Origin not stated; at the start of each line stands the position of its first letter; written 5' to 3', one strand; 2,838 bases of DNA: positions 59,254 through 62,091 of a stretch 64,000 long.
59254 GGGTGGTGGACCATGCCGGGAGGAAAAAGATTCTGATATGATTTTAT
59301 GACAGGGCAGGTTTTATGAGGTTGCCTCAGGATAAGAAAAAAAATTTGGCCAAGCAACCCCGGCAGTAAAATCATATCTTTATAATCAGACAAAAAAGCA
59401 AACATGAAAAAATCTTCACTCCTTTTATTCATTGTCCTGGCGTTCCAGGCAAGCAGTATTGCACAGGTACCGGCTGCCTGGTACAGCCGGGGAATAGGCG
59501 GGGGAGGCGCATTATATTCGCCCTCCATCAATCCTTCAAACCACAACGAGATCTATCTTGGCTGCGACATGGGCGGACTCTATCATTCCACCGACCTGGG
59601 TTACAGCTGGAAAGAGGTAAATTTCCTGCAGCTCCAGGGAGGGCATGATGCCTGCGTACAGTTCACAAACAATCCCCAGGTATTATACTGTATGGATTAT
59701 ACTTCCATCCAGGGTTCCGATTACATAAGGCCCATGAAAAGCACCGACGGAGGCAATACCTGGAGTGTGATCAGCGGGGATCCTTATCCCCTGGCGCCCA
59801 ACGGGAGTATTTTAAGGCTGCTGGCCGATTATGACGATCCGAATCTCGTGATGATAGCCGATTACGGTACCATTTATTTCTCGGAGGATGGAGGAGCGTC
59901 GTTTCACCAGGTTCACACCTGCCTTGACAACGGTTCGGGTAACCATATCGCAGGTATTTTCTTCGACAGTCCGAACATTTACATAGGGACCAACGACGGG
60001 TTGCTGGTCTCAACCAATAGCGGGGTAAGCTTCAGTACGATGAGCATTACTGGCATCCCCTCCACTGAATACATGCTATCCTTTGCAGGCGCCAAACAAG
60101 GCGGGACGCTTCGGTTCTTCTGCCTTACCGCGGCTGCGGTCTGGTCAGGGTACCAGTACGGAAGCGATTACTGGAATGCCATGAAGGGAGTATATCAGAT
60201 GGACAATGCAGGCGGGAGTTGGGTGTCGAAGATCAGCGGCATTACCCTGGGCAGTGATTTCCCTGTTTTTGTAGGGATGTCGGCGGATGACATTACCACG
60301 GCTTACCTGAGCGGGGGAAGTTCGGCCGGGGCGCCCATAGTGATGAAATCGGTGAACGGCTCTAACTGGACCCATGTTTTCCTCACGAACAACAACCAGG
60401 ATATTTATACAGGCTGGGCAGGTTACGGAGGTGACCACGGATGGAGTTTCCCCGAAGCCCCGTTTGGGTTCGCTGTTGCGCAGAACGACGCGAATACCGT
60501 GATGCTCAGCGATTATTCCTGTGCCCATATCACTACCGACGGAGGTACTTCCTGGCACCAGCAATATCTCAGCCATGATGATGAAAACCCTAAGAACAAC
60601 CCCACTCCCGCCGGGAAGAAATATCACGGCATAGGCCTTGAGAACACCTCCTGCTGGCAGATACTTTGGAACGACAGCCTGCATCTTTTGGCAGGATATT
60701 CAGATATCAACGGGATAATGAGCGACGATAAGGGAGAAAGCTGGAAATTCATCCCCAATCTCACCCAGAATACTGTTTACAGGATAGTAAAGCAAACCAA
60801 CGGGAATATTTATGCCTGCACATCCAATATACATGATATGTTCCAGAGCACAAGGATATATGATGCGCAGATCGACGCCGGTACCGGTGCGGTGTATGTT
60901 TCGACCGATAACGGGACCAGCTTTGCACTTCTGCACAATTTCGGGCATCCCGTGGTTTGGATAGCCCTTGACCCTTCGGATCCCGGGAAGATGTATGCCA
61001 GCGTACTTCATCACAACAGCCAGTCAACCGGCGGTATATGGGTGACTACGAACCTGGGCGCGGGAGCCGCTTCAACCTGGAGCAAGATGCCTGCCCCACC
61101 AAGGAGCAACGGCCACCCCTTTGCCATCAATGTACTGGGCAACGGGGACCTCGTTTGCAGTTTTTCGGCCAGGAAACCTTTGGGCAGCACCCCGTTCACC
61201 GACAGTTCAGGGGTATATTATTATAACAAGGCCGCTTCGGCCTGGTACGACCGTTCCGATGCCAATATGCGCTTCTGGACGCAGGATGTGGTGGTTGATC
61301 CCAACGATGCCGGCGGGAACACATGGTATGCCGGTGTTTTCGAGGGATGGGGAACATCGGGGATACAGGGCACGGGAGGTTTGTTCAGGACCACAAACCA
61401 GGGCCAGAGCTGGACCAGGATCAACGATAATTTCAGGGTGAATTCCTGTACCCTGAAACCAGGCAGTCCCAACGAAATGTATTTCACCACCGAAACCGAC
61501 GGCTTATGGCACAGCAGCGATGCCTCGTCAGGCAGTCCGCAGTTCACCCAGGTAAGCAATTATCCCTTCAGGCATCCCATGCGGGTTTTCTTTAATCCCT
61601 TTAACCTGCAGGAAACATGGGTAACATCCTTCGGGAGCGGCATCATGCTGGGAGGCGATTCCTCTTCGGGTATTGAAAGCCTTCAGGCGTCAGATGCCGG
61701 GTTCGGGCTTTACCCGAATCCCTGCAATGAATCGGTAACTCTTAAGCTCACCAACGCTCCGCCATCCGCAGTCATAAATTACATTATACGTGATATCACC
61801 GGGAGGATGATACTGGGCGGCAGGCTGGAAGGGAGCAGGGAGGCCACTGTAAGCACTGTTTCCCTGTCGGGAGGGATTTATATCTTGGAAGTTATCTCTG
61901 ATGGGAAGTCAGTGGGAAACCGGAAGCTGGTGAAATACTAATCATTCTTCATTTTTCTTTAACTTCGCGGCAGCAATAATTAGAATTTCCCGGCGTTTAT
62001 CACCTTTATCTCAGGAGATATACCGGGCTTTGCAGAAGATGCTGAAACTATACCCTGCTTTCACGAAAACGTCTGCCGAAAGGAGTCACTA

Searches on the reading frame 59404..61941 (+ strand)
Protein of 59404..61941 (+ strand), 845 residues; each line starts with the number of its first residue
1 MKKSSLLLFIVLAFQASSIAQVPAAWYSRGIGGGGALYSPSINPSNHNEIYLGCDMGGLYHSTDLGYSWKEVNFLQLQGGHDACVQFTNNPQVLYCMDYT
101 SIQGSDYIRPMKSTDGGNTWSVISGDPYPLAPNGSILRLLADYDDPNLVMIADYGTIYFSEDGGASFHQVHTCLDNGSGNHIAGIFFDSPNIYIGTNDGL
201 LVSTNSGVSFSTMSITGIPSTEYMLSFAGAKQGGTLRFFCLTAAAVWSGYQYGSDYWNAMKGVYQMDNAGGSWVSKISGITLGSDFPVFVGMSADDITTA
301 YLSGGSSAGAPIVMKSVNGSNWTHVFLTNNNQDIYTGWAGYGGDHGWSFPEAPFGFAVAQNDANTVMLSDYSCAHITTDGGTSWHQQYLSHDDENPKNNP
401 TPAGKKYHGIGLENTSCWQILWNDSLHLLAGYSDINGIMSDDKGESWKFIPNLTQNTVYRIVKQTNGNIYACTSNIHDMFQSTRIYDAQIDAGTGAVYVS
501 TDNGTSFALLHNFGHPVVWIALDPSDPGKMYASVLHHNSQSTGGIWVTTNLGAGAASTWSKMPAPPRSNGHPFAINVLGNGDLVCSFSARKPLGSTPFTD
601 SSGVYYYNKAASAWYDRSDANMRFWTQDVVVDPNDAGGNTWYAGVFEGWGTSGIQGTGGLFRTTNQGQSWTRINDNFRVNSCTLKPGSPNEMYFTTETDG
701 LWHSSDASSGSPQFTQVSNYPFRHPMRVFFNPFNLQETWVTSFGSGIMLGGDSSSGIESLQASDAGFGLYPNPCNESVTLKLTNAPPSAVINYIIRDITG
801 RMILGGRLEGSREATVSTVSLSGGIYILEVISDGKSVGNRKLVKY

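Call 116: search_protein_families(library=ncbifam, proteins=[window:59404-61941:+], max_evalue=0.001)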
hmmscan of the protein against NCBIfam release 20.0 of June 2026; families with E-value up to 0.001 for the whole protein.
window:59404-61941:+ (845 aa): 4 families
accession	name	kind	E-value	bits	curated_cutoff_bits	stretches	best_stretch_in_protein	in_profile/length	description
NF045728.1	glycosyl_F510_1955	equivalog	8.7e-20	71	175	2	58-171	73-174/246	F510_1955 family glycosylhydrolase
NF038113.1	T9SSA_dep_M36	equivalog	1.1e-07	30.4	885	1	765-840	791-865/869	T9SS-dependent M36 family metallopeptidase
TIGR04183.1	Por_Secre_tail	domain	1.6e-07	31.2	23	1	769-844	1-71/72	T9SS type A sorting domain-containing protein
NF050177.1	TapA_OM_Porphy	equivalog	8.3e-07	28.1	500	1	714-839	412-539/544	TapA/TapC family T9SS-dependent outer membrane protein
